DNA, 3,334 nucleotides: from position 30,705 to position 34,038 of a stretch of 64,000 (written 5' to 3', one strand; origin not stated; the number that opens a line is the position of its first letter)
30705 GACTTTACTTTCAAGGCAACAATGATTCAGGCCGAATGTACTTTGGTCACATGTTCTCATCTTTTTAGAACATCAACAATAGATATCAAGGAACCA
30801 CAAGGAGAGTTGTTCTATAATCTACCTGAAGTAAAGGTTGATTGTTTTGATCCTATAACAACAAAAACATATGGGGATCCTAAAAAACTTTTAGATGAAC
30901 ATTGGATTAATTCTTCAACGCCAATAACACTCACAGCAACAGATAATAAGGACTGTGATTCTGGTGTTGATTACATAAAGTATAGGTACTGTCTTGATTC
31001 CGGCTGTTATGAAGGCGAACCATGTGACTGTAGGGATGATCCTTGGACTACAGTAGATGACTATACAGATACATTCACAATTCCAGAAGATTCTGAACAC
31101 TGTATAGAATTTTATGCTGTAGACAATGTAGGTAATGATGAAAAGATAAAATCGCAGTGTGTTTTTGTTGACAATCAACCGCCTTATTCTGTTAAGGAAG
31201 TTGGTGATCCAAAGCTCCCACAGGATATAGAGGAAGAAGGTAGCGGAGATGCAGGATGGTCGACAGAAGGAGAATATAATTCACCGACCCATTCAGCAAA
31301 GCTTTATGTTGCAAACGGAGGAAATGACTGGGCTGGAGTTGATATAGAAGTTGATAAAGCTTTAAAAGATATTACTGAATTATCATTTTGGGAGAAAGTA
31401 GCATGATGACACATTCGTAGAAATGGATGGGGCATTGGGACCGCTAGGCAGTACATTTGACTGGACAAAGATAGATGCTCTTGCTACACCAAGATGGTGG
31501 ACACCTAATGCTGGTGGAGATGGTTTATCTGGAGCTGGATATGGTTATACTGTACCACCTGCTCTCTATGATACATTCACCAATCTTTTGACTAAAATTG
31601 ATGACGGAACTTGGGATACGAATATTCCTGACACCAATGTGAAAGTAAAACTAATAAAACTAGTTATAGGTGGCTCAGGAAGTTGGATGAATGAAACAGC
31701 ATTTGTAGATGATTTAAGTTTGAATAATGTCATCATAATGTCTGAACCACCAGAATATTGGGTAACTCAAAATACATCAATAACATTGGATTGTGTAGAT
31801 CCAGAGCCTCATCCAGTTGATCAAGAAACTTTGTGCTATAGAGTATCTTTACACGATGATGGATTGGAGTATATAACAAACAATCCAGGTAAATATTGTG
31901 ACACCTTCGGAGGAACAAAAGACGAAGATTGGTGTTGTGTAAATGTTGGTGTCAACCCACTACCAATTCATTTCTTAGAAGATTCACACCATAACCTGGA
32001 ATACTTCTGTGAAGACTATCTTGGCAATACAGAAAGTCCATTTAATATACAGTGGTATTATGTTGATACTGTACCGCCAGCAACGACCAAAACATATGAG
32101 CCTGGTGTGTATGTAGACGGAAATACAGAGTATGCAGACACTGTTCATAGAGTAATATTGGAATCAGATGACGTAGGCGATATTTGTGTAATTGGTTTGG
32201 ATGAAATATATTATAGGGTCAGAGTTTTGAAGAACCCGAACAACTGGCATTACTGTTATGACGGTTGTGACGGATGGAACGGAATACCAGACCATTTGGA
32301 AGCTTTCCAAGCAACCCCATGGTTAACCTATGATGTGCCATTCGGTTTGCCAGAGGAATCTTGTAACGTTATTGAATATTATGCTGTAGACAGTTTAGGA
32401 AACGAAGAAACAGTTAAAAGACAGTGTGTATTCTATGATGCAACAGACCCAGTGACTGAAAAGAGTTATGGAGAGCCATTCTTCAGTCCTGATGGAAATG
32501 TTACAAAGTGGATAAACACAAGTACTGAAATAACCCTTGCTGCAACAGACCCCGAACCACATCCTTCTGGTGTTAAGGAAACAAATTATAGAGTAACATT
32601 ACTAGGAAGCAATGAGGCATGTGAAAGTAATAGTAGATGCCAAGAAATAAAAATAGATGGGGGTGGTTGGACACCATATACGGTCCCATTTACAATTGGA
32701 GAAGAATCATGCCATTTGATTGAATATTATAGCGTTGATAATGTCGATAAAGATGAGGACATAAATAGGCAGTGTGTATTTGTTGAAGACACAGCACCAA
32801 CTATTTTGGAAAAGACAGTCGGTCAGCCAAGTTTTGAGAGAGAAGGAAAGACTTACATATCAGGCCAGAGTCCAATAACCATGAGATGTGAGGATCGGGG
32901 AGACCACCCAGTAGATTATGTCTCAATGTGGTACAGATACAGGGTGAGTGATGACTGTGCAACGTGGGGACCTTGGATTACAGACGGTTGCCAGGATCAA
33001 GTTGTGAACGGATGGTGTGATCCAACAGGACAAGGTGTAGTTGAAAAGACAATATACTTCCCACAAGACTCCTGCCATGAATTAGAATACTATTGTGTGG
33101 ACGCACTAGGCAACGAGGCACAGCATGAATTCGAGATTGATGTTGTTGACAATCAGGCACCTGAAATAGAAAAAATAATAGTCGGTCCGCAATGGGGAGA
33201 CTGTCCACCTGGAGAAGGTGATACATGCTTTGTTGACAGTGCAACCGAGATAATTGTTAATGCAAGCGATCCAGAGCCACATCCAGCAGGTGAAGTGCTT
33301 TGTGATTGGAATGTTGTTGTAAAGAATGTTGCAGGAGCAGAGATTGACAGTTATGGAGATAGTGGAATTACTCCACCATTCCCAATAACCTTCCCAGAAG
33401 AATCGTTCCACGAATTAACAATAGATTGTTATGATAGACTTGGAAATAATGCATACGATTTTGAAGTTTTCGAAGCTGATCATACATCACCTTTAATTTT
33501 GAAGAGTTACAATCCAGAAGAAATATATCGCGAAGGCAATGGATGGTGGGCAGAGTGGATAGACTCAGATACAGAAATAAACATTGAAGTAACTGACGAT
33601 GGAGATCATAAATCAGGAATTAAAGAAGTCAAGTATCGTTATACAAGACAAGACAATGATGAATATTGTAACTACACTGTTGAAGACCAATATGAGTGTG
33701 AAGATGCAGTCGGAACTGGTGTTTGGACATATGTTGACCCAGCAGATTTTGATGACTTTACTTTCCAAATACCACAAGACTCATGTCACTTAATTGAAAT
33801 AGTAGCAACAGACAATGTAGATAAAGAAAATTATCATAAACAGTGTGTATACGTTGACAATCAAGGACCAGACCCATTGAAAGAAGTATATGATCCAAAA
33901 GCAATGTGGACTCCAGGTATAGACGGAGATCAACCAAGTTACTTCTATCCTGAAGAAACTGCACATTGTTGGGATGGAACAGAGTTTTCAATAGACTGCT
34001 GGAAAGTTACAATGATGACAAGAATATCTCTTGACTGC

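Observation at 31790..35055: Novel Cys-enriched variant of a bacterial-Ig-like repeat (>=7 modules) plus a distinct Trp/Gly-rich C-terminal domain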

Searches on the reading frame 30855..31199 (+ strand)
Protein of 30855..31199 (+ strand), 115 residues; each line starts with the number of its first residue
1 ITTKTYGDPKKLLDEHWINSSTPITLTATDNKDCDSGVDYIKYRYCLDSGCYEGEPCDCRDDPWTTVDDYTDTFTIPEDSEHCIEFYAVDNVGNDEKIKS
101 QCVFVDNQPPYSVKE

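Call 14: search_protein_families(library=ncbifam, proteins=[window:30855-31199:+], max_evalue=1)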
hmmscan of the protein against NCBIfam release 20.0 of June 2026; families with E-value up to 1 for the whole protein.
window:30855-31199:+ (115 aa): 2 families
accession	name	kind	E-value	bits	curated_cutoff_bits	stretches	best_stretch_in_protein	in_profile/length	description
NF047446.1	barrel_OmpL47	domain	1.7e-11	44.4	40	2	67-101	30-64/68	OmpL47-type beta-barrel domain-containing protein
NF047441.1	Lepto_OmpL47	equivalog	1e-09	38.5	250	1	68-112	285-329/336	multi-beta-barrel domain surface protein OmpL47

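Call 42: search_solved_structures(query=A1, max_evalue=1, show_alignments=2)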
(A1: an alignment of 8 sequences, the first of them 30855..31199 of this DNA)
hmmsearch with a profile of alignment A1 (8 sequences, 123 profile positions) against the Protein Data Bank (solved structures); distinct sequences matched with E-value up to 1: 1.
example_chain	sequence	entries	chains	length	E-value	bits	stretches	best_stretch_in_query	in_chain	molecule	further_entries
5dgg_A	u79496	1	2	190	0.18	15.6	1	62-105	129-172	Uncharacterized protein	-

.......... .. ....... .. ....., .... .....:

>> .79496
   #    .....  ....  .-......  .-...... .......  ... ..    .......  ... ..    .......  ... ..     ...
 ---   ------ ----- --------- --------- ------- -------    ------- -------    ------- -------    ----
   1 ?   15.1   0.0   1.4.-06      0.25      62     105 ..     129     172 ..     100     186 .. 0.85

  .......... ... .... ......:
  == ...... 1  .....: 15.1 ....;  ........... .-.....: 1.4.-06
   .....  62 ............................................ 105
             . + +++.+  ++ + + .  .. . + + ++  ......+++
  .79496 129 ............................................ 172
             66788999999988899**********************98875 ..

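Call 85: search_protein_families(library=ncbifam, proteins=[window:30855-31199:+], max_evalue=1)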
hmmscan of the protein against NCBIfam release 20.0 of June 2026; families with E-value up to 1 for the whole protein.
window:30855-31199:+ (115 aa): 2 families
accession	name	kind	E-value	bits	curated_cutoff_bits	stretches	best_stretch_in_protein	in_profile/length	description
NF047446.1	barrel_OmpL47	domain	1.7e-11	44.4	40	2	67-101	30-64/68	OmpL47-type beta-barrel domain-containing protein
NF047441.1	Lepto_OmpL47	equivalog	1e-09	38.5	250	1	68-112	285-329/336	multi-beta-barrel domain surface protein OmpL47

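Call 86: search_protein_families(library=pfam, proteins=[window:30855-31199:+], max_evalue=1)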
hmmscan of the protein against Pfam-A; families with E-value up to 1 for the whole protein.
window:30855-31199:+ (115 aa): 3 families
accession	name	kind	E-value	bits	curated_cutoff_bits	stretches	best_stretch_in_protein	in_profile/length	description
PF12245.14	Big_3_2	-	0.015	15.9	23.3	1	33-107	42-122/122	Bacterial Ig-like domain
PF20862.2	DUF6843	-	0.067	13.6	27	1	85-108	60-83/110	Family of unknown function (DUF6843)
PF13290.12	CHB_HEX_C_1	-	0.077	13.4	22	1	68-99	37-66/67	Chitobiase/beta-hexosaminidase C-terminal domain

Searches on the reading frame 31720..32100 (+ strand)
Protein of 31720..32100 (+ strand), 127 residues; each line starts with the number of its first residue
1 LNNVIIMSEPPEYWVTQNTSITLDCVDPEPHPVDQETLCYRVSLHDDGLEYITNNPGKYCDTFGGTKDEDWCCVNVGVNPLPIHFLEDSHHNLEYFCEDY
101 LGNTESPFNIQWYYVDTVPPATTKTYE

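Call 85: search_protein_families(library=ncbifam, proteins=[window:31720-32100:+], max_evalue=1)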
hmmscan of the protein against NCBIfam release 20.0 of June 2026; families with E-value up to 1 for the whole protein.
window:31720-32100:+ (127 aa): 1 family
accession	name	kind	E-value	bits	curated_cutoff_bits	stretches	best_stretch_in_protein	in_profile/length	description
NF033754.1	gliding_CglC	equivalog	0.11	12.7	60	1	33-74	112-154/155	adventurous gliding motility lipoprotein CglC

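Call 86: search_protein_families(library=pfam, proteins=[window:31720-32100:+], max_evalue=1)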
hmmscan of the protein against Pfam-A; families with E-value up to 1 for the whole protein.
window:31720-32100:+ (127 aa): 1 family
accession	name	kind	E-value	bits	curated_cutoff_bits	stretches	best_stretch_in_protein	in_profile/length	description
PF04146.21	YTH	-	0.2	11.9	22.1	1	79-124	80-101/135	YT521-B-like domain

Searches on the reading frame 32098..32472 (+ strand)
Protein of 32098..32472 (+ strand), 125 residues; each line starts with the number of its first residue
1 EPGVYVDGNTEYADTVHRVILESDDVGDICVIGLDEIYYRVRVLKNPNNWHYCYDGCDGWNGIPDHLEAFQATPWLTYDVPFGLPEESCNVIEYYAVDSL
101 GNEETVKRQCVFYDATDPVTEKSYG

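Call 85: search_protein_families(library=ncbifam, proteins=[window:32098-32472:+], max_evalue=1)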
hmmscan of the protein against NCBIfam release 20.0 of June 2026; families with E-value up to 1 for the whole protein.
window:32098-32472:+ (125 aa): 2 families
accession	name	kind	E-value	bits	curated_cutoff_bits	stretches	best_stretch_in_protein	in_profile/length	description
NF047446.1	barrel_OmpL47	domain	6.2e-06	26.6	40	1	73-108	28-63/68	OmpL47-type beta-barrel domain-containing protein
NF047441.1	Lepto_OmpL47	equivalog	0.00048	19.8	250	1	75-120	100-145/336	multi-beta-barrel domain surface protein OmpL47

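Call 86: search_protein_families(library=pfam, proteins=[window:32098-32472:+], max_evalue=1)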
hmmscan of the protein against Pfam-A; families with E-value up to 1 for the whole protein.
window:32098-32472:+ (125 aa): 2 families
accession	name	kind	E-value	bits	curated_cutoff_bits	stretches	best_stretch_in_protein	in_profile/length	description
PF20862.2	DUF6843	-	0.046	14.1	27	1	93-121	60-88/110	Family of unknown function (DUF6843)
PF20754.2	Thermo-DBP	-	0.17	12.5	24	1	8-36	9-37/98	Thermo-DBP-RP2 C-terminal domain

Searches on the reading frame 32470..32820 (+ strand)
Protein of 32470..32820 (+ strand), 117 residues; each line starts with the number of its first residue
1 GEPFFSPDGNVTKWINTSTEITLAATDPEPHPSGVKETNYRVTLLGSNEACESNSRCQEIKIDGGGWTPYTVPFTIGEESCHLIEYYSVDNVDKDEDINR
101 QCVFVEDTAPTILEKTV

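Call 14: search_protein_families(library=ncbifam, proteins=[window:32470-32820:+], max_evalue=1)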
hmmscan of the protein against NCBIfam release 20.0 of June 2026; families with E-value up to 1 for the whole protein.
window:32470-32820:+ (117 aa): 2 families
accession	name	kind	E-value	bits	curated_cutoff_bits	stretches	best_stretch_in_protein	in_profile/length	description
NF047446.1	barrel_OmpL47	domain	1.7e-11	44.4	40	2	59-92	22-55/68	OmpL47-type beta-barrel domain-containing protein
NF047441.1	Lepto_OmpL47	equivalog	2.9e-05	23.9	250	1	59-112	92-145/336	multi-beta-barrel domain surface protein OmpL47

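Call 65: predict_structure(alignment_id=A3)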
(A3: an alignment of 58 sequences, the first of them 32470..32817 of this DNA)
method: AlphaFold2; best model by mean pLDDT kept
length: 116 residues; sequences in the alignment: 58
mean_pLDDT: 88.1   pTM: 0.78
mean pLDDT of the five models: 88.1, 86.0, 85.1, 84.4, 84.4
residues with pLDDT >= 90: 82; 70-90: 15; 50-70: 17; < 50: 2
segments of 3 or more residues with pLDDT < 50: none
pLDDT, mean of each block of 10 residues (from residue 1): 59 87 91 94 95 92 94 97 97 95 87 58
secondary structure, 60 per line:
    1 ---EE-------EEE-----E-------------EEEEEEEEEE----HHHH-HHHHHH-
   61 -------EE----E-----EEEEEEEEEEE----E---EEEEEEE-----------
elements in order: E13-15 E35-44 H49-52 H54-59 E80-90 E99-105

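Call 67: fold_search(model_id=the predicted structure, library=pdb)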
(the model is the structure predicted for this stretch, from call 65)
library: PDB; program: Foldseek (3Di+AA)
matches with E <= 10: 1178; with E <= 0.001: 0
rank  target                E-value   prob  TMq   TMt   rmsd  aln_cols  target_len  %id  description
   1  7tni_A                3.6e-02  0.69  0.34  0.35  10.8       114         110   18  Structure of EC12 Y1392W variant of BT-R1 from Manduca sexta, a Cry1A toxin binding domain (released 2022-05-04)
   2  7tni_C                4.0e-02  0.75  0.34  0.35   9.3       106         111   17  Structure of EC12 Y1392W variant of BT-R1 from Manduca sexta, a Cry1A toxin binding domain (released 2022-05-04)
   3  6tqd_E                6.9e-02  0.85  0.38  0.23  11.9       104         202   10  D00-D0 domain of Intimin (released 2021-01-13)
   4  6tqd_A                6.9e-02  0.85  0.37  0.22  11.8       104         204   10  D00-D0 domain of Intimin (released 2021-01-13)
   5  7uww_A                7.3e-02  0.99  0.47  0.10   3.9       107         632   14  Sas6 with alpha-cyclodextrin (released 2023-06-14)
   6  6tqd_F                7.3e-02  0.84  0.37  0.22  11.9       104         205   10  D00-D0 domain of Intimin (released 2021-01-13)
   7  7uwv_A                8.2e-02  0.98  0.48  0.12   5.5       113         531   12  CBM74 from Ruminococcus bromii Sas6 with maltodecaose (released 2023-06-14)
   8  6tqd_B                9.8e-02  0.80  0.37  0.22  11.5       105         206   10  D00-D0 domain of Intimin (released 2021-01-13)
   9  2djs_MODEL_1_A        9.8e-02  0.69  0.41  0.44  12.1       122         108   11  Solution structures of the fn3 domain of human ephrin type-B receptor 1 (released 2006-10-05)
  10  6if7_A                1.0e-01  0.80  0.43  0.29   8.6       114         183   14  Crystal Structure of AA10 Lytic Polysaccharide Monooxygenase from Tectaria macrodonta (released 2019-04-24)
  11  3pe9_A                1.1e-01  0.82  0.37  0.45  10.4       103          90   12  Structures of Clostridium thermocellum CbhA fibronectin(III)-like modules (released 2011-11-23)
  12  9x53                  1.1e-01  0.82  0.42  0.36   9.9       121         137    7  Crystal structure of RhoGDI2 in complex with Compound HR3119 (released 2025-10-29)
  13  3wea_A                1.1e-01  0.38  0.29  0.26  12.8        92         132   14  Crystal structure of a Niemann-Pick type C2 protein from Japanese carpenter ant (released 2014-02-05)
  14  4oy7_A                1.2e-01  0.85  0.44  0.28   7.5       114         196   11  Structure of cellulose active LPMO CelS2 (ScLPMO10C) in complex with Copper. (released 2014-05-28)
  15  3vmo_A                1.2e-01  0.41  0.28  0.07   9.1        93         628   12  Crystal structure of dextranase from Streptococcus mutans in complex with isomaltotriose (released 2012-02-15)
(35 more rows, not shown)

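Call 85: search_protein_families(library=ncbifam, proteins=[window:32470-32820:+], max_evalue=1)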
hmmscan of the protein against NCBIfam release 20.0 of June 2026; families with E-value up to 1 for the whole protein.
window:32470-32820:+ (117 aa): 2 families
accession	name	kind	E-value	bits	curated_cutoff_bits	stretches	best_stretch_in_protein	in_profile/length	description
NF047446.1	barrel_OmpL47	domain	1.7e-11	44.4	40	2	59-92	22-55/68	OmpL47-type beta-barrel domain-containing protein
NF047441.1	Lepto_OmpL47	equivalog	2.9e-05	23.9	250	1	59-112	92-145/336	multi-beta-barrel domain surface protein OmpL47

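Call 86: search_protein_families(library=pfam, proteins=[window:32470-32820:+], max_evalue=1)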
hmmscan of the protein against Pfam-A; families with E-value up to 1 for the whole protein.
window:32470-32820:+ (117 aa): 1 family
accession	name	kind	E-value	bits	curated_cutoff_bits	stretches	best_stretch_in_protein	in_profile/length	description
PF22825.2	HpiC1-like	-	0.12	12.9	27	1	37-83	103-148/174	HpiC1 cyclase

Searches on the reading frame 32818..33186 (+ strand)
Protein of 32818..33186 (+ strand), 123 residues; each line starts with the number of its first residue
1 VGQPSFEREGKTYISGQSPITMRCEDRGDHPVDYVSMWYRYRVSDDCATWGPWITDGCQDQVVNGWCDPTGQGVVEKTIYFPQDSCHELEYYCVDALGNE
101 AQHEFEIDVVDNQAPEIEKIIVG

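Call 85: search_protein_families(library=ncbifam, proteins=[window:32818-33186:+], max_evalue=1)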
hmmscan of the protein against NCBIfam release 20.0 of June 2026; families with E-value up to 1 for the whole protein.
window:32818-33186:+ (123 aa): 2 families
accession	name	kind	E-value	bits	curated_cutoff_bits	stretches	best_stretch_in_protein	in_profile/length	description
NF047446.1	barrel_OmpL47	domain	0.033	14.6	40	1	79-102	37-60/68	OmpL47-type beta-barrel domain-containing protein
NF047441.1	Lepto_OmpL47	equivalog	0.19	11.3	250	1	79-118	107-146/336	multi-beta-barrel domain surface protein OmpL47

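Call 86: search_protein_families(library=pfam, proteins=[window:32818-33186:+], max_evalue=1)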
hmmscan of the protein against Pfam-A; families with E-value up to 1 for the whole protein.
window:32818-33186:+ (123 aa): 0 families

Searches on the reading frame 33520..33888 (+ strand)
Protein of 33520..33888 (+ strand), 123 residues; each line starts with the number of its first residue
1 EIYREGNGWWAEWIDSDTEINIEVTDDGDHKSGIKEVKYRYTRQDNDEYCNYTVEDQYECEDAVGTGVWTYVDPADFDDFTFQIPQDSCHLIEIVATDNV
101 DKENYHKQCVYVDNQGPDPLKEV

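Call 14: search_protein_families(library=ncbifam, proteins=[window:33520-33888:+], max_evalue=1)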
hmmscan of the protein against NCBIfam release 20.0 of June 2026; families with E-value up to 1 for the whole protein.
window:33520-33888:+ (123 aa): 1 family
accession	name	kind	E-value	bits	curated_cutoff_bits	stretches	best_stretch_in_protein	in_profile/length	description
NF047446.1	barrel_OmpL47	domain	0.024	15.1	40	1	23-51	8-35/68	OmpL47-type beta-barrel domain-containing protein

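Call 85: search_protein_families(library=ncbifam, proteins=[window:33520-33888:+], max_evalue=1)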
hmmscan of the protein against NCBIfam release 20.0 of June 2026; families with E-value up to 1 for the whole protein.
window:33520-33888:+ (123 aa): 1 family
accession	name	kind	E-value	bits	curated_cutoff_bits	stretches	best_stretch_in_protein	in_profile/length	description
NF047446.1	barrel_OmpL47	domain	0.024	15.1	40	1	23-51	8-35/68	OmpL47-type beta-barrel domain-containing protein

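Call 86: search_protein_families(library=pfam, proteins=[window:33520-33888:+], max_evalue=1)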
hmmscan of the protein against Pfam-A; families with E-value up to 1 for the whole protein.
window:33520-33888:+ (123 aa): 1 family
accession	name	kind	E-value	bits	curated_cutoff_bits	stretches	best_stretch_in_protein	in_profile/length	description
PF12158.14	DUF3592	-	0.014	16.5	25.3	1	20-76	8-73/84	Domain of unknown function (DUF3592)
